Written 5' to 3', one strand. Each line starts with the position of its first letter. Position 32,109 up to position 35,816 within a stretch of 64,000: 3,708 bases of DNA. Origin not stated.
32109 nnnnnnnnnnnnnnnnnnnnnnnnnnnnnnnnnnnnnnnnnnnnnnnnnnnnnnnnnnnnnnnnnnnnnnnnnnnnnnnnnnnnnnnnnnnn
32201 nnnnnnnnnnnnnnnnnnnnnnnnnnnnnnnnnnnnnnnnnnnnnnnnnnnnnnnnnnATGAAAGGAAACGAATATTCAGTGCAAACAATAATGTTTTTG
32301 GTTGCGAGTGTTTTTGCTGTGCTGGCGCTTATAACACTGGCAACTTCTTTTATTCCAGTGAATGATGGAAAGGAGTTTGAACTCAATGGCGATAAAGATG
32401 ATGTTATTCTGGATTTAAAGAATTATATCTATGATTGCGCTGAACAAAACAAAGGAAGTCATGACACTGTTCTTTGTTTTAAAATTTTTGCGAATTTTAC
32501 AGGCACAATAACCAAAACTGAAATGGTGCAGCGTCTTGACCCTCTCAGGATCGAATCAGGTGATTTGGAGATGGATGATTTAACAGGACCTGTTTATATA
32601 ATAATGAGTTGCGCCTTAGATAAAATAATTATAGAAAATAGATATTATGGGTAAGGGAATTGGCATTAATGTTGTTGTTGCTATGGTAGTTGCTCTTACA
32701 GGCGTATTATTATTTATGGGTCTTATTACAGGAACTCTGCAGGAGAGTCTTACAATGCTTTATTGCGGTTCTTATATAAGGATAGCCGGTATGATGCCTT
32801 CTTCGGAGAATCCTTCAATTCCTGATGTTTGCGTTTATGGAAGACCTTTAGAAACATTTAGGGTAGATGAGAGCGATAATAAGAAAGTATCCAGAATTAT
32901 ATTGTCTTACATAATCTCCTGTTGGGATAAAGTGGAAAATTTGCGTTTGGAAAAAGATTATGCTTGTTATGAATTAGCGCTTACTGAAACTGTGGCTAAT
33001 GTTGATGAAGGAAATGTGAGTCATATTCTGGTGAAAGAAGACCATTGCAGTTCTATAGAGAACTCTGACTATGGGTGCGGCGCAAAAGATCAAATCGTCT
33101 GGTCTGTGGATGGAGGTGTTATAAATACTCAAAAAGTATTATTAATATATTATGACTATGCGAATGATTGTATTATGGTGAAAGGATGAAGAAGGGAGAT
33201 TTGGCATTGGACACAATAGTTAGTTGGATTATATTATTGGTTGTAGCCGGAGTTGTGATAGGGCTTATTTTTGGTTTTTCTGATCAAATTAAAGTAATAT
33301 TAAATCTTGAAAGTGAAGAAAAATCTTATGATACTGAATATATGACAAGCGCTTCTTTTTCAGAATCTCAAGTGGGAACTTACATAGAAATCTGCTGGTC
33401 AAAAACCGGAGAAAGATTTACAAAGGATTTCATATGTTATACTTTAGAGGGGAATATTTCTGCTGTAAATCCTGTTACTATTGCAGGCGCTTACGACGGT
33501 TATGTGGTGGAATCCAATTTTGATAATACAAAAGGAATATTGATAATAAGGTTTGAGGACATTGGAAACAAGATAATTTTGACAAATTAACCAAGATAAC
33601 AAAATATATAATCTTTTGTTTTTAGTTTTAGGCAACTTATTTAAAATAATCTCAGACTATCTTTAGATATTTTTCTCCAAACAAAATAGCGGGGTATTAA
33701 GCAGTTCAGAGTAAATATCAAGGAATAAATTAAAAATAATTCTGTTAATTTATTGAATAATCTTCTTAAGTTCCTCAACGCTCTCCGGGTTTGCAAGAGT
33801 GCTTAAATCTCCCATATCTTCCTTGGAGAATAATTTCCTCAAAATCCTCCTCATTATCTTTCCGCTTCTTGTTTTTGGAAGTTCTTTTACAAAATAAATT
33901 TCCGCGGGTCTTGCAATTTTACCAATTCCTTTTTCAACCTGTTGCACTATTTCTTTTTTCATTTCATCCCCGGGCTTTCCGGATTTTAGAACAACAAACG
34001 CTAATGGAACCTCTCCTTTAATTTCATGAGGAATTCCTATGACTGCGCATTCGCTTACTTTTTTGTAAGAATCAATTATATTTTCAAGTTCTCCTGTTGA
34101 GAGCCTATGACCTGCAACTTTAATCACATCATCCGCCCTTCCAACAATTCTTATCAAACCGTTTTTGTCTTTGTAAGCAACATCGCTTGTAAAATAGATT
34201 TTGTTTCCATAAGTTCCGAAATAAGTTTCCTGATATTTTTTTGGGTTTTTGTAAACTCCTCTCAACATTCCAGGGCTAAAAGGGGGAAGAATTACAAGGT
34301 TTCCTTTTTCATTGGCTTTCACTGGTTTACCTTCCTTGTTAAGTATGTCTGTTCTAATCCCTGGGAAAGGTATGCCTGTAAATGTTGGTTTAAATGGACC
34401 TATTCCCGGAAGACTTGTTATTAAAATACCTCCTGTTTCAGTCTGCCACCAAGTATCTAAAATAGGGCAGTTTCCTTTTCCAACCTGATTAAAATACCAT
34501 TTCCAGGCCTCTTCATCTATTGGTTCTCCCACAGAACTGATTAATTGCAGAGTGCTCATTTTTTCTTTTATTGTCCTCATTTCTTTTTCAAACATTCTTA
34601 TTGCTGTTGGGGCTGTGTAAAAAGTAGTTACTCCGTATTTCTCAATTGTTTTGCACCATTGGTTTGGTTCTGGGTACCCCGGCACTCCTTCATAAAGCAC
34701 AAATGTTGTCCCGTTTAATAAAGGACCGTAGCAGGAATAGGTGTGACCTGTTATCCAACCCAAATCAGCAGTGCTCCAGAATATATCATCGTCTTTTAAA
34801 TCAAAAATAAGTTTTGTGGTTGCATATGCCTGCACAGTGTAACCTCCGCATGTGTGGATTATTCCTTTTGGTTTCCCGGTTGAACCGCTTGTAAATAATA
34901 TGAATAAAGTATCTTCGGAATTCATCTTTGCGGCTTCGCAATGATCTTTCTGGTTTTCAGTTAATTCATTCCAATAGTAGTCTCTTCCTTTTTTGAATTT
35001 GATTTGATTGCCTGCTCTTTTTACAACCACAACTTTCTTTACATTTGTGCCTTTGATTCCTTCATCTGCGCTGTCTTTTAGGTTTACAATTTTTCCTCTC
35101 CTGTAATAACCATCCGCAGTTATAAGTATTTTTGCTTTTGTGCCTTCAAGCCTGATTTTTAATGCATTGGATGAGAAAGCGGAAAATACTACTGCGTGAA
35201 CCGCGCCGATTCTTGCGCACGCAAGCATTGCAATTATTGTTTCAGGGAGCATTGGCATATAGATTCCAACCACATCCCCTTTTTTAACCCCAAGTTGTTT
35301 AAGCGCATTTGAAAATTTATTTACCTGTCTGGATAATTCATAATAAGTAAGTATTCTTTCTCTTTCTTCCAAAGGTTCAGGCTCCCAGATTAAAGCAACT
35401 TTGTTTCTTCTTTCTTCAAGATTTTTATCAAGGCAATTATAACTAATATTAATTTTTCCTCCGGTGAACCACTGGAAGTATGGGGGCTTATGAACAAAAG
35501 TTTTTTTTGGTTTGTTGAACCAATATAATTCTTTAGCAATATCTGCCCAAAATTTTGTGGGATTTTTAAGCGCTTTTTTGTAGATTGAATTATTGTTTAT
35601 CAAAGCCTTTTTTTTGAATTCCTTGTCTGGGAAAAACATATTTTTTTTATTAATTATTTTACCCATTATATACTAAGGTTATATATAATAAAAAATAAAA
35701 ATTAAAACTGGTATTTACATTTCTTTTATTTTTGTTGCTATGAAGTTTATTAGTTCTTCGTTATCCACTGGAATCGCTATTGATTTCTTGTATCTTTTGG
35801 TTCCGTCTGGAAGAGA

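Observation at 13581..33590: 20-kb island: a pilus-like system built from many M-[KR]-G prepilin-type proteins, one FlaJ/TadC-type platform protein and a set of extremely cysteine-rich secreted proteins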

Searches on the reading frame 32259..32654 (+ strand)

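Call 5: search_protein_families(library=pfam, max_evalue=0.01, proteins=[window:32259-32654:+])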
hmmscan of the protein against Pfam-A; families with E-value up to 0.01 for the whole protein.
window:32259-32654:+ (131 aa): 0 families

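Call 68: search_protein_families(library=ncbifam, max_evalue=1, proteins=[window:32259-32651:+])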
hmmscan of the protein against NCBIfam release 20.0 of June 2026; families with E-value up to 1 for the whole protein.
window:32259-32651:+ (131 aa): 2 families
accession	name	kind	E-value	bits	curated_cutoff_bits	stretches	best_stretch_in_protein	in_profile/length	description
NF047332.1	Chlamy_GarD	equivalog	0.0091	15.3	100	1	6-31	189-214/302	inclusion membrane protein GarD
NF033218.1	anchor_AmaP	equivalog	0.024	14.4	55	1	7-54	45-92/166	alkaline shock response membrane anchor protein AmaP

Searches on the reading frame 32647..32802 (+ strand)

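Call 67: search_protein_families(library=pfam, max_evalue=10, proteins=[window:32647-32802:+])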
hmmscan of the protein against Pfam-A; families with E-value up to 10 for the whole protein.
seq(52 aa): 1 family
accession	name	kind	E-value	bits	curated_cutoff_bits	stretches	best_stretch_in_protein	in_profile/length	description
PF24396.1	DUF7541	-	0.0054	17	28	1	6-34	31-58/120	Family of unknown function (DUF7541)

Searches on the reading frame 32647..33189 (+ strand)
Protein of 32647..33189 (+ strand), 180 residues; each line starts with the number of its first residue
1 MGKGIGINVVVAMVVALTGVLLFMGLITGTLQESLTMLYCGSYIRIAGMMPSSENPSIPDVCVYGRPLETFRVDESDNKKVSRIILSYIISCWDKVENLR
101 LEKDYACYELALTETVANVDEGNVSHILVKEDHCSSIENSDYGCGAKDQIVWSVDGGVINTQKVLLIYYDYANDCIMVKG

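Call 5: search_protein_families(library=pfam, max_evalue=0.01, proteins=[window:32647-33189:+])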
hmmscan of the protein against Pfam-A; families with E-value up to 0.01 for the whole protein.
window:32647-33189:+ (180 aa): 0 families

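Call 68: search_protein_families(library=ncbifam, max_evalue=1, proteins=[window:32647-33186:+])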
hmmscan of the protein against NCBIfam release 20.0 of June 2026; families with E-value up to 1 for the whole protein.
window:32647-33186:+ (180 aa): 0 families

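Call 73: search_solved_structures(query=A4, max_evalue=10, show_alignments=2)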
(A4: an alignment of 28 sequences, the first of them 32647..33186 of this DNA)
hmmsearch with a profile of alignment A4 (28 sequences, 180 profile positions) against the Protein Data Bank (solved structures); distinct sequences matched with E-value up to 10: 1.
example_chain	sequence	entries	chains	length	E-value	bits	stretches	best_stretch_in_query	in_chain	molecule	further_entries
1ezt_A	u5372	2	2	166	0.58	13.2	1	35-100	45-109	REGULATOR OF G-PROTEIN SIGNALING 4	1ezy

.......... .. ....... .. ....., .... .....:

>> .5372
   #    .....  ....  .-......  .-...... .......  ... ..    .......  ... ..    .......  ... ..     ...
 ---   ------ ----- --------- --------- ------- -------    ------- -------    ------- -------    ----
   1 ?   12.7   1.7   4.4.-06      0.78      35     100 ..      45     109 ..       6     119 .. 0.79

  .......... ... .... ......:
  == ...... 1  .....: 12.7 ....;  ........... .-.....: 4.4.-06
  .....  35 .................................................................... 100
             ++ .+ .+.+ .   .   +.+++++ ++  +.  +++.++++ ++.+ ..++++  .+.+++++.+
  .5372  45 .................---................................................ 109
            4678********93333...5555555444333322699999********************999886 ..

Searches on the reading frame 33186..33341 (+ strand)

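Call 67: search_protein_families(library=pfam, max_evalue=10, proteins=[window:33186-33341:+])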
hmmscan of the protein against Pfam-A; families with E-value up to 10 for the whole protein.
seq(52 aa): 1 family
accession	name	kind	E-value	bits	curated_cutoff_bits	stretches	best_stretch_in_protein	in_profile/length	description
PF06305.16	LapA_dom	-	0.037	14.4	28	1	12-37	20-45/64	Lipopolysaccharide assembly protein A domain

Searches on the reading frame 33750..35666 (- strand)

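Call 8: search_protein_families(library=pfam, max_evalue=0.001, proteins=[window:33750-35666:-])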
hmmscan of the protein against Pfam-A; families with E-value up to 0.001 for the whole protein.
window:33750-35666:- (638 aa): 3 families
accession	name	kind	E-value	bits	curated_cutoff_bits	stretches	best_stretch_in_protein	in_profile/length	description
PF00501.34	AMP-binding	-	1.5e-84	284.5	29.9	1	80-461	2-376/384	AMP-binding enzyme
PF13193.12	AMP-binding_C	-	4.3e-27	95.3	24.5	1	526-603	1-76/76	AMP-binding enzyme C-terminal domain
PF16177.11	ACAS_N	-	4e-18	65.4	27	1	27-78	3-55/55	Acetyl-coenzyme A synthetase N-terminus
